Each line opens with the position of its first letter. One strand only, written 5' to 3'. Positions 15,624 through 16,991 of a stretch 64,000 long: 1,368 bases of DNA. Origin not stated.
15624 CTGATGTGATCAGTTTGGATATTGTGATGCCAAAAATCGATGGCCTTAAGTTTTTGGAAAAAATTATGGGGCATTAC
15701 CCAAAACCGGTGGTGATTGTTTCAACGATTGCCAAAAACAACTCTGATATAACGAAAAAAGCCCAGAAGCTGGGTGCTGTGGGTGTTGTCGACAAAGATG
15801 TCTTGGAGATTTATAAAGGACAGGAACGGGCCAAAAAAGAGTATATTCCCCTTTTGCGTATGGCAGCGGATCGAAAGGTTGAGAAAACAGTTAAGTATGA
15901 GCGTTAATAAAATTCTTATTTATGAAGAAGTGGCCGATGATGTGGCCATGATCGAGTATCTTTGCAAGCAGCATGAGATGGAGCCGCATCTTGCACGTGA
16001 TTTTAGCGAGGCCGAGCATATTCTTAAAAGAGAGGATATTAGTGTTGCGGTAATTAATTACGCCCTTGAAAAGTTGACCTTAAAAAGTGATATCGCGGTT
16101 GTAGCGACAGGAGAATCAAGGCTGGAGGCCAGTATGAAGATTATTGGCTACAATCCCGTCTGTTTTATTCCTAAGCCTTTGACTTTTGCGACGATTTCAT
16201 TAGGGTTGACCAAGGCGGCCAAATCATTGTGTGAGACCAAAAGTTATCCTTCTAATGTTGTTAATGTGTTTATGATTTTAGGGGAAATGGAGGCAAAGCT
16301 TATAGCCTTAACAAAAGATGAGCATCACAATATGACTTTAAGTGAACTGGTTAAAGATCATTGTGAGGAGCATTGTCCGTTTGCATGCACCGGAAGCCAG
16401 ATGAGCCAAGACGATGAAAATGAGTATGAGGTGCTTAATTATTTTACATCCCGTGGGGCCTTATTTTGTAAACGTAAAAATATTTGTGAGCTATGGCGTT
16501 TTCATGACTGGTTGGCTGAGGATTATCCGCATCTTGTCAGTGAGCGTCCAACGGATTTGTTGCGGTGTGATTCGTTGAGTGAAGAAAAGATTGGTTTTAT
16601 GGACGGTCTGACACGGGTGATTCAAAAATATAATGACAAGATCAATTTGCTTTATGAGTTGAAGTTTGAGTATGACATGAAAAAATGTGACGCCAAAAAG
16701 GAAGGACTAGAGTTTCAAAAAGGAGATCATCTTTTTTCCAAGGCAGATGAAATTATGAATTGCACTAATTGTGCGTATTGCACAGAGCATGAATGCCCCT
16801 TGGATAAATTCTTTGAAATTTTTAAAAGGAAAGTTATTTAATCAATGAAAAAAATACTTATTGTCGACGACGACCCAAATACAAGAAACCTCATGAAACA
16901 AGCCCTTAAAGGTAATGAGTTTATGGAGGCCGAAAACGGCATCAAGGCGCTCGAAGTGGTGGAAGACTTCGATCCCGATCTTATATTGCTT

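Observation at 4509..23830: Unusually elaborate chemosensory cluster with an extra CheD, embedded CBS protein and a multi-kinase tail, and no flagellar genes nearby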

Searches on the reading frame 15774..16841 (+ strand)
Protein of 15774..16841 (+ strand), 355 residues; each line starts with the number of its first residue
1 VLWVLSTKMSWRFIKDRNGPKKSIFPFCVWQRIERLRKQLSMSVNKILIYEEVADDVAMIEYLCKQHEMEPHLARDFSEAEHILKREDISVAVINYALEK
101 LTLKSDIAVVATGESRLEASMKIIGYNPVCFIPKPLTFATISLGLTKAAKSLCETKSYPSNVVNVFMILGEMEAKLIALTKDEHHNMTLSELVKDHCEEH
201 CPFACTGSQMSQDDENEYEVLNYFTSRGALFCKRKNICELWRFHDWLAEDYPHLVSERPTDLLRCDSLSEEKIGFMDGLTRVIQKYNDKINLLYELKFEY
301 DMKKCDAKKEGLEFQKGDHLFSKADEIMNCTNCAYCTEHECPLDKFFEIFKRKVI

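Call 4: search_protein_families(library=pfam, proteins=[window:15774-16841:+], max_evalue=0.01)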
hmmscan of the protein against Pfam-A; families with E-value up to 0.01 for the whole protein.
window:15774-16841:+ (355 aa): 0 families

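Call 20: find_encoding_contigs(protein=window:15897-16841:+, flank=2000, max_places=3)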
Protein window:15897-16841:+ (314 aa): 2 contigs read that carry it; 1 place shown.
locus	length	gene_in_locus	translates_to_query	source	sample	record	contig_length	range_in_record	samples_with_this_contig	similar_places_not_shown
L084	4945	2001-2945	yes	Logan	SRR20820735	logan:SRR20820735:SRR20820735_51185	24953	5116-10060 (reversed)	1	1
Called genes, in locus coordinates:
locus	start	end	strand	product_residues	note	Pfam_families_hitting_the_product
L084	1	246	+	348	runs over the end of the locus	PF00072:Response_reg, PF01339:CheB_methylest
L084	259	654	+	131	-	PF00571:CBS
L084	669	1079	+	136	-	PF00072:Response_reg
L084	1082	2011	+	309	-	PF03975:CheD, PF00072:Response_reg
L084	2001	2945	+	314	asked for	-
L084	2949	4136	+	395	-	PF00072:Response_reg, PF00512:HisKA, PF02518:HATPase_c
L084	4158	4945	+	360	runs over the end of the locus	PF00072:Response_reg, PF02518:HATPase_c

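Call 22: search_protein_families(library=pfam, proteins=[window:15897-16841:+], max_evalue=1)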
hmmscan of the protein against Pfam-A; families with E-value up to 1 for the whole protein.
window:15897-16841:+ (314 aa): 1 family
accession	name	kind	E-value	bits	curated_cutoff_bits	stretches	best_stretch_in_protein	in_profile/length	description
PF11905.13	DUF3425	-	0.22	11.9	27.1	1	124-217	38-123/128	Domain of unknown function (DUF3425)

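Call 24: find_homologous_proteins(query=window:15897-16841:+, max_evalue=0.001)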
Query window:15897-16841:+ (314 aa): 2 proteins with E <= 0.001 among 570 candidates.
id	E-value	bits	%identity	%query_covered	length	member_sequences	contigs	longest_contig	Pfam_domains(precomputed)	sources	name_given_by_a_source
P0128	4.9e-211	718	100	100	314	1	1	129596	-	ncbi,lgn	-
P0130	1.5e-113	397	60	92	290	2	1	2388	-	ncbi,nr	ncbi:MAG: hypothetical protein KC733_08385, partial [Candidatus Omnitrophica bacterium]|nr:hypotheti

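Call 26: find_encoding_contigs(protein=P0130, flank=5000, max_places=3)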
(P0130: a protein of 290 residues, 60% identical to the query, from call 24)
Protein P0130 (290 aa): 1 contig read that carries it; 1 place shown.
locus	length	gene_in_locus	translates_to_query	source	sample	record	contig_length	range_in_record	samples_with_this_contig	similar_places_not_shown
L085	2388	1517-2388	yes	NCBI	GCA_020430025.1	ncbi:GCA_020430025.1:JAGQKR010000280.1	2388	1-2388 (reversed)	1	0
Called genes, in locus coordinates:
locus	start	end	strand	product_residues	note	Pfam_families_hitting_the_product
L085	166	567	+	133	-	PF01627:Hpt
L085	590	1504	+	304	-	PF03975:CheD, PF00072:Response_reg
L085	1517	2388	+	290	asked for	?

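Call 35: search_protein_representatives(alignment_id=A2)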
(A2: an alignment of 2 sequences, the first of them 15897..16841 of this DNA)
Query: 2 sequences, 314 profile positions. Proteins with E-value up to 0.001 (for the whole library): 30; up to 1e-10: 25; up to 1e-30: 19. The best 30 are listed.
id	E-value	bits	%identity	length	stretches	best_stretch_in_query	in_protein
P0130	4.9e-182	620.6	-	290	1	1-291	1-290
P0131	1.2e-88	313.8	-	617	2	5-313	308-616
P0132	4.4e-75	269.2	-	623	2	6-313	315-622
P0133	2.5e-69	250.3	-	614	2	5-312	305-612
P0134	1.9e-67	244.1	-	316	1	3-313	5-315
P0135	2.6e-63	230.6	-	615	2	3-313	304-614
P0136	5.7e-60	219.6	-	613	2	3-314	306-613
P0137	2.9e-56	207.4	-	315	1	3-314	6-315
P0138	2.5e-55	204.4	-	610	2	6-313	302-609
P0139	3.4e-53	197.3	-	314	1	4-313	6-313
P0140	5.8e-52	193.3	-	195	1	6-170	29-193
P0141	2.2e-50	188.1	-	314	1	3-312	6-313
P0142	1.7e-48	181.9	-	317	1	4-313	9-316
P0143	8.5e-42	159.9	-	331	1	5-313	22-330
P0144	6.3e-41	157.0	-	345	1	6-313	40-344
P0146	3.3e-38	148.1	-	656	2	9-313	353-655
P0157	3.2e-05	39.7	-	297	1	4-309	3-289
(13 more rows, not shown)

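Call 36: search_protein_families(library=pfam, proteins=[P0131, P0132, P0133, P0135, P0136, P0138, P0146, P0134, P0143, P0144], max_evalue=0.01)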
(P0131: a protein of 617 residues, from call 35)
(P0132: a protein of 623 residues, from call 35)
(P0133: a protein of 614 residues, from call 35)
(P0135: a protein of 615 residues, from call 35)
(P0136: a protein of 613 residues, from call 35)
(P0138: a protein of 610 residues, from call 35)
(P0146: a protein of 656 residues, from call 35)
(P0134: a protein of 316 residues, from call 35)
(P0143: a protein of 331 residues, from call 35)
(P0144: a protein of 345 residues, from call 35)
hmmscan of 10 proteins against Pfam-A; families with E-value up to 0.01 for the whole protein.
P0131 (617 aa): 1 family
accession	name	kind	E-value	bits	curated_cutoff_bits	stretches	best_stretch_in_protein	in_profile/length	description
PF00072.30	Response_reg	-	0.00063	20.3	30.2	0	309-364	1-56/111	Response regulator receiver domain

P0132 (623 aa): 0 families

P0133 (614 aa): 0 families

P0135 (615 aa): 2 families
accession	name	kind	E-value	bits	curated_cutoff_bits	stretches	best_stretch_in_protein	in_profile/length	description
PF00072.30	Response_reg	-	0.001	19.7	30.2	0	317-361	11-55/111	Response regulator receiver domain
PF23198.2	PDE8A_N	-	0.0028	18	29.6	0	304-356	9-62/147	PDE8A-like, N-terminal domain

P0136 (613 aa): 0 families

P0138 (610 aa): 1 family
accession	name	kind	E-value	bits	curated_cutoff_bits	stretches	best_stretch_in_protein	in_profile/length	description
PF00072.30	Response_reg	-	0.0021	18.7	30.2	0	6-60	1-55/111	Response regulator receiver domain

P0146 (656 aa): 0 families

P0134 (316 aa): 0 families

P0143 (331 aa): 0 families

P0144 (345 aa): 0 families

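Call 37: predict_structure(alignment_id=A2)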
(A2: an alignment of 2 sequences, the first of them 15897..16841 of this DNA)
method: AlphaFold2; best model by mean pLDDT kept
length: 314 residues; sequences in the alignment: 2
mean_pLDDT: 36.8   pTM: 0.29
mean pLDDT of the five models: 36.8, 36.4, 35.5, 34.3, 31.5
residues with pLDDT >= 90: 0; 70-90: 0; 50-70: 22; < 50: 292
segments of 3 or more residues with pLDDT < 50: 1-36, 49-207, 209-246, 248-250, 263-314
pLDDT, mean of each block of 10 residues (from residue 1): 29 35 41 45 52 33 33 28 25 33 40 32 39 39 33 34 31 32 29 34 46 38 30 38 47 50 40 41 40 40 37 28
secondary structure, 60 per line:
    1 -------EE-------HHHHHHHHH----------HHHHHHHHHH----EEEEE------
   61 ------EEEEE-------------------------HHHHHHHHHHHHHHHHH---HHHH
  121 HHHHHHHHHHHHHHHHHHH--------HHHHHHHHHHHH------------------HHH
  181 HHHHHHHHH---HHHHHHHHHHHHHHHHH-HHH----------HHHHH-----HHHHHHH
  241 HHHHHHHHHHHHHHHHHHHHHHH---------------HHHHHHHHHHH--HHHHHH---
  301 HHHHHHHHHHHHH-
elements in order: H17-25 H36-45 E50-54 E67-71 H97-113 H117-139 H148-159 H178-189 H193-209 H224-228 H234-263 H279-289 H292-297 H301-313

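Call 41: find_related_loci(query=A4, collection=metagenome_contigs, flank=10000)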
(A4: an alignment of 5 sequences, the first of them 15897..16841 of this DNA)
Query A4 (314 aa) in metagenome_contigs; peptide patterns used: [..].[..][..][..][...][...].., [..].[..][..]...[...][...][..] (x = any residue, [..] = any of these).
300 stretches matched a pattern, but none encodes a relative of the query by tblastn (E <= 1e-3).

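Call 42: find_homologous_proteins(query=A3, max_evalue=0.001)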
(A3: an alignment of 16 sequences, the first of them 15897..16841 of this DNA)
Query A3 (16 sequences) (314 aa, profile of the alignment): 3 proteins with E <= 0.001 among 8000 candidates.
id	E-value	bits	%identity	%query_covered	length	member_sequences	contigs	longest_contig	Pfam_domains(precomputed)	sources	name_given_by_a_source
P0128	7.6e-117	408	100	100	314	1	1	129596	-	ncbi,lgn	-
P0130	9.7e-104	365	60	92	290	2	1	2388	-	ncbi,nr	ncbi:MAG: hypothetical protein KC733_08385, partial [Candidatus Omnitrophica bacterium]|nr:hypotheti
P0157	7.4e-72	260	22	97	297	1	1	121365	-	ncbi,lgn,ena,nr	ncbi:MAG: hypothetical protein KAG61_04280 [Bacteriovoracaceae bacterium]|nr:hypothetical protein [B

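Call 43: find_encoding_contigs(protein=P0157, flank=10000, max_places=2)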
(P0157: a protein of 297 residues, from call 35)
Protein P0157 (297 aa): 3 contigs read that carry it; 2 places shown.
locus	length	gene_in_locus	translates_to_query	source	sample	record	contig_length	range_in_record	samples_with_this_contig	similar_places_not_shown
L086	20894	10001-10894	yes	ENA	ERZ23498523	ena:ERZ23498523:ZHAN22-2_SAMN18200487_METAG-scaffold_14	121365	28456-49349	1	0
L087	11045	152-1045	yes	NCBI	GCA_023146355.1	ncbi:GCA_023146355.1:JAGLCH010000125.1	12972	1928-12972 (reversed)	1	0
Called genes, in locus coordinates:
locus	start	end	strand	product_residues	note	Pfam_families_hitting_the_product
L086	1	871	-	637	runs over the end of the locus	PF00512:HisKA, PF02518:HATPase_c, PF00072:Response_reg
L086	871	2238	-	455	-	PF11853:DUF3373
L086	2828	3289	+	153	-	-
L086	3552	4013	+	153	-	-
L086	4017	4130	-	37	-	-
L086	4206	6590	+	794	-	PF00577:Usher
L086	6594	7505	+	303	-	PF05229:SCPU (faint)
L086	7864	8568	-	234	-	PF00345:PapD_N (weak)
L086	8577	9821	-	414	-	PF00990:GGDEF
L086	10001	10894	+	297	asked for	-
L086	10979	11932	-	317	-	PF00389:2-Hacid_dh, PF03446:NAD_binding_2 (faint), PF02826:2-Hacid_dh_C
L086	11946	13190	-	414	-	PF06245:DUF1015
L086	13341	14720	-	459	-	PF01235:Na_Ala_symp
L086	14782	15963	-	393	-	PF07075:NamZ_N, PF20732:NamZ_C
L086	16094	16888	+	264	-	PF00303:Thymidylat_synt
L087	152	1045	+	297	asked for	-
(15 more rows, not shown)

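Call 44: find_encoding_contigs(protein=P0134, flank=10000, max_places=2)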
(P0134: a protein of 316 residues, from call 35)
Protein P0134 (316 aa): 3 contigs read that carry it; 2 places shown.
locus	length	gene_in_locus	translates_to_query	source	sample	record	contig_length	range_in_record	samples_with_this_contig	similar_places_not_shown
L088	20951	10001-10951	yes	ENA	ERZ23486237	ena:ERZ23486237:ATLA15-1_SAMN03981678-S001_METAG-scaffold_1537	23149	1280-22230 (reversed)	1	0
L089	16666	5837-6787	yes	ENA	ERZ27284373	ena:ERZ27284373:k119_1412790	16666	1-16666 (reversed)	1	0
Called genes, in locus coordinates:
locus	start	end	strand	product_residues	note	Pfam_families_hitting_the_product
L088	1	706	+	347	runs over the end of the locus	PF00672:HAMP, PF00015:MCPsignal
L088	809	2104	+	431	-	PF03447:NAD_binding_3, PF00742:Homoserine_dh, PF01842:ACT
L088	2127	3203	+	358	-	PF00291:PALP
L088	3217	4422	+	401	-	PF01676:Metalloenzyme, PF10143:PhosphMutase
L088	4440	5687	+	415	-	PF00696:AA_kinase, PF01842:ACT, PF22468:ACT_9, PF13840:ACT_7, PF01842:ACT (weak), PF22468:ACT_9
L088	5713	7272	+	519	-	PF00682:HMGL-like, PF22617:HCS_D2, PF08502:LeuA_dimer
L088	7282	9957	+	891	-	PF00133:tRNA-synt_1, PF09334:tRNA-synt_1g, PF13603:tRNA-synt_1_2, PF09334:tRNA-synt_1g (weak), PF08264:Anticodon_1, PF10458:Val_tRNA-synt_C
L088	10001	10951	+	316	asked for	-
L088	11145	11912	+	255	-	PF01479:S4, PF00849:PseudoU_synth_2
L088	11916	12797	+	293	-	PF02749:QRPTase_N, PF01729:QRPTase_C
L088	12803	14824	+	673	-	PF00270:DEAD (faint), PF04851:ResIII, PF17757:UvrB_inter, PF27431:UvrB_3rd, PF00271:Helicase_C, PF12344:UvrB, PF02151:UVR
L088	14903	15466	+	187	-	PF01613:Flavin_Reduct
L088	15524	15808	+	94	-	-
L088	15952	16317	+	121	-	PF07238:PilZ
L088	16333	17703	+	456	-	PF00285:Citrate_synt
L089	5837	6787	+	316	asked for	-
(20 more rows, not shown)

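Call 45: find_encoding_contigs(protein=P0131, flank=8000, max_places=2)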
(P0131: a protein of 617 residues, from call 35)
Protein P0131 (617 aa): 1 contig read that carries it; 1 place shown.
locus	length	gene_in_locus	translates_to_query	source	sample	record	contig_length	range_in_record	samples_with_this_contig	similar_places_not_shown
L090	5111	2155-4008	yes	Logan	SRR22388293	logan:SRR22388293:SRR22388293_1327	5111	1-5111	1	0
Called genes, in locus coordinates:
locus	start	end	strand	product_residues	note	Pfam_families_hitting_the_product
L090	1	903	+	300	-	?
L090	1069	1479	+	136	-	PF00436:SSB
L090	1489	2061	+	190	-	PF01209:Ubie_methyltran, PF02353:CMAS (weak), PF01135:PCMT, PF01269:Fibrillarin, PF13847:Methyltransf_31, PF08241:Methyltransf_11, PF08242:Methyltransf_12, PF13649:Methyltransf_25, +2 more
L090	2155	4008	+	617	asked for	-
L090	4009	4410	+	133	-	PF00072:Response_reg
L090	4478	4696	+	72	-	-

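Call 46: find_encoding_contigs(protein=P0137, flank=8000, max_places=2)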
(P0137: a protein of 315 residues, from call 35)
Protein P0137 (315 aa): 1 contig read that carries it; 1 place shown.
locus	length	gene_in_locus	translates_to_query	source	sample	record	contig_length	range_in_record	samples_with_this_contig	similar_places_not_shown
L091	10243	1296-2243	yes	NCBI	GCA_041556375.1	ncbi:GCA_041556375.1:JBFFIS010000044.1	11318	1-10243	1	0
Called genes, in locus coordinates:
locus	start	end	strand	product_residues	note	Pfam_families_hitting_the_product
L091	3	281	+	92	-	?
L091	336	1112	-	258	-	PF03883:H2O2_YaaD, PF21818:DUF6884 (weak)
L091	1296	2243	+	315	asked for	-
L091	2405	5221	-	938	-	PF00497:SBP_bac_3, PF00989:PAS, PF08448:PAS_4 (weak), PF13188:PAS_8 (faint), PF13426:PAS_9 (weak), PF00512:HisKA, PF02518:HATPase_c, PF00072:Response_reg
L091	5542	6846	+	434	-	-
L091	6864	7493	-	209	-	PF13489:Methyltransf_23, PF13847:Methyltransf_31, PF08241:Methyltransf_11, PF08242:Methyltransf_12, PF13649:Methyltransf_25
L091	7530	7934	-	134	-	PF00072:Response_reg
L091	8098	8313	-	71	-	-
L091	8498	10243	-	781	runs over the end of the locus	PF11845:Tll0287-like, PF00512:HisKA, PF02518:HATPase_c, PF00072:Response_reg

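Call 56: predict_structure(alignment_id=A3)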
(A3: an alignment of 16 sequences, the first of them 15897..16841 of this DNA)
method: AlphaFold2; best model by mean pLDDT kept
length: 314 residues; sequences in the alignment: 16
mean_pLDDT: 85.9   pTM: 0.59
mean pLDDT of the five models: 85.9, 85.3, 85.3, 82.7, 82.2
residues with pLDDT >= 90: 134; 70-90: 148; 50-70: 28; < 50: 4
segments of 3 or more residues with pLDDT < 50: 111-113
pLDDT, mean of each block of 10 residues (from residue 1): 84 96 93 97 95 94 93 77 85 88 85 63 80 83 90 90 86 77 87 91 95 91 68 81 91 92 90 86 78 86 78 66
secondary structure, 60 per line:
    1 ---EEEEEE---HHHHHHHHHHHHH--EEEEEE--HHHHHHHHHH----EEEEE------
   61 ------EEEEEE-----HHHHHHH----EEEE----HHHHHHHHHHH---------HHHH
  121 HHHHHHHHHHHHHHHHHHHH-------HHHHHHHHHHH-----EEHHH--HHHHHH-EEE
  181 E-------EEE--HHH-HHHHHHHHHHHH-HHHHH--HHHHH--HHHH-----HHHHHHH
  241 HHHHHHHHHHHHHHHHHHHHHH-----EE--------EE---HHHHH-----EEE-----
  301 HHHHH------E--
elements in order: E4-9 H13-25 E28-33 H36-45 E50-54 E67-72 H78-84 E89-92 H97-107 H117-140 H148-158 H171-176 E178-181 E189-191 H198-209 H211-215 H218-222 H225-228 H234-262 H283-287 E293-295 H301-305

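Call 65: fold_search(model_id=the predicted structure, library=pdb)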
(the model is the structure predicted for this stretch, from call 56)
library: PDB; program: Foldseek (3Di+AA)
matches with E <= 10: 1532; with E <= 0.001: 201
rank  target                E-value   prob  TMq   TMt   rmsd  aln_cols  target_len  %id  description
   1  4l4u                  1.7e-05  1.00  0.32  0.26  14.0       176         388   13  Crystal structure of construct containing A. aeolicus NtrC1 receiver, central and DNA binding domains (released 2013-08-28)
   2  7cci_A                2.2e-05  1.00  0.31  0.67   2.9       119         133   15  Acinetobacter baumannii response regulator AdeR with disordered N terminus (released 2021-06-23)
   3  3lte_G                2.9e-05  1.00  0.30  0.70   3.3       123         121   12  CRYSTAL STRUCTURE OF RESPONSE REGULATOR (SIGNAL RECEIVER DOMAIN) FROM Bermanella marisrubri (released 2010-03-31)
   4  2jb9_B                3.7e-05  1.00  0.30  0.69   3.6       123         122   19  PhoB response regulator receiver domain constitutively-active double mutant D10A and D53E. (released 2007-01-04)
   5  1ny5_B                3.7e-05  1.00  0.31  0.26  14.3       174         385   14  Crystal structure of sigm54 activator (AAA+ ATPase) in the inactive state (released 2003-11-11)
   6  3jte                  4.7e-05  1.00  0.29  0.66   3.9       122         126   20  Crystal structure of response regulator receiver domain Protein from clostridium thermocellum (released 2009-09-22)
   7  1u8t_B                5.0e-05  1.00  0.31  0.71   3.0       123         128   15  Crystal structure of CheY D13K Y106W alone and in complex with a FliM peptide (released 2004-10-05)
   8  6oec_J                5.7e-05  1.00  0.30  0.59  15.0       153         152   18  Yeast Spc42 Trimeric Coiled-Coil Amino Acids 181-211 fused to PDB: 3H5I (released 2019-04-24)
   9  5m7p_A                6.0e-05  1.00  0.29  0.21   8.2       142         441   14  Crystal structure of NtrX from Brucella abortus in complex with ADP processed with the CrystalDirect automated mountin (released 2017-01-25)
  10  5x5j                  6.4e-05  1.00  0.31  0.75   3.4       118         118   16  Crystal structure of response regulator AdeR receiver domain (released 2017-08-30)
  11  1u8t_A                6.4e-05  1.00  0.31  0.71   2.7       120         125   15  Crystal structure of CheY D13K Y106W alone and in complex with a FliM peptide (released 2004-10-05)
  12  5xjp                  6.8e-05  1.00  0.31  0.75   3.4       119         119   16  Crystal structure of response regulator AdeR receiver domain with Mg (released 2017-08-30)
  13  4hnr                  7.2e-05  1.00  0.30  0.74   2.9       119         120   14  High resolution structure of Chemotaxis response regulator CheY4 of Vibrio cholerae (released 2013-10-02)
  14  2jba_B                7.6e-05  1.00  0.30  0.70   3.3       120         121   18  PhoB response regulator receiver domain constitutively-active double mutant D53A and Y102C. (released 2007-01-04)
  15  3rvr_A                7.6e-05  1.00  0.30  0.67   3.1       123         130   14  Structure of the CheYN59D/E89R Molybdate complex (released 2012-05-09)
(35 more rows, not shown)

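Call 78: search_protein_families(library=ncbifam, proteins=[window:15897-16841:+], max_evalue=0.001)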
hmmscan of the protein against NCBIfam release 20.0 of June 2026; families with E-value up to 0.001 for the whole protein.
window:15897-16841:+ (314 aa): 0 families
